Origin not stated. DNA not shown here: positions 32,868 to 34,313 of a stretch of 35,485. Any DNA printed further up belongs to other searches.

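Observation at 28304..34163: Four-gene extracytoplasmic glutamine/glutamate operon: DUF1028, DAACS symporter::SBP fusion, secreted glutaminase, porin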

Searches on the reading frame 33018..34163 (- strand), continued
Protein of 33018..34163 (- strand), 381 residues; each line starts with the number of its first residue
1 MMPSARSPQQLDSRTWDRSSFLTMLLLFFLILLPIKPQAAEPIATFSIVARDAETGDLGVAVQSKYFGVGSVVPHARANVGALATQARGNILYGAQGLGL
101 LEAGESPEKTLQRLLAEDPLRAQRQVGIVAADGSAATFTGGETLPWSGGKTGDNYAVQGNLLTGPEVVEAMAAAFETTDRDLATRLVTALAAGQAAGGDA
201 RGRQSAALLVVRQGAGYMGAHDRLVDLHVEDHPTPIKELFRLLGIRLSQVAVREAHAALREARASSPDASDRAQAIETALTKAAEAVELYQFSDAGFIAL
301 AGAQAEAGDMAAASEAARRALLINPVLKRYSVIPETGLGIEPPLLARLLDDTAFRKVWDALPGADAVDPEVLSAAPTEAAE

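Call 80: get_annotated_region(hit=H30, flank=5000)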
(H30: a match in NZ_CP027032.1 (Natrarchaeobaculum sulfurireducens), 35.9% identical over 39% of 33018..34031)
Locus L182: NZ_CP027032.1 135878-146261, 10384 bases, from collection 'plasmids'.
description: Natrarchaeobaculum sulfurireducens strain AArc-Mg plasmid pAArc-Mg-01, complete sequence
organism: Natrarchaeobaculum sulfurireducens (NCBI taxid 2044521)
taxonomy: Archaea; Euryarchaeota; Halobacteria; Halobacteriales; Natrialbaceae; Natrarchaeobaculum; Natrarchaeobaculum sulfurireducens
host: -; source: Shar-Burdiin hypersaline soda lake; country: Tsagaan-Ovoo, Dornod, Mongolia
typing (MOB-suite, as given by PLSDB): non-mobilizable
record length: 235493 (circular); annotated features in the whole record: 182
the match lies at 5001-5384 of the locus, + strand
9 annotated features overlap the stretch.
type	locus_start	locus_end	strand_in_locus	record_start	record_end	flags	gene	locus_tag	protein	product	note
CDS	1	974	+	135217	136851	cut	-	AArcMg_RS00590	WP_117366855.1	ABC transporter substrate-binding protein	-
CDS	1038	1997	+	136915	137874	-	-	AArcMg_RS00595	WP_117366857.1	ABC transporter permease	GO:0055085 - transmembrane transport [Evidence IEA]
CDS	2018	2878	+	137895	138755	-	-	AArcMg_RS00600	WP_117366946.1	ABC transporter permease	-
CDS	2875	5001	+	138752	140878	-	-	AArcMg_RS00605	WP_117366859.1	ABC transporter ATP-binding protein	-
CDS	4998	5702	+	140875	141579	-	-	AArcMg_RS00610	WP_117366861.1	DUF1028 domain-containing protein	-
CDS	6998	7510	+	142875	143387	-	-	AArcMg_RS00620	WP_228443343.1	hypothetical protein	-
CDS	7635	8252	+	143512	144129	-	-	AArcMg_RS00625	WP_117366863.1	DDE-type integrase/transposase/recombinase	-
CDS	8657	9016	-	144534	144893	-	-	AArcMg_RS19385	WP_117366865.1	hypothetical protein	-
CDS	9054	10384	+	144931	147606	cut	-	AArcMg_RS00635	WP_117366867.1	PD-(D/E)XK nuclease family protein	-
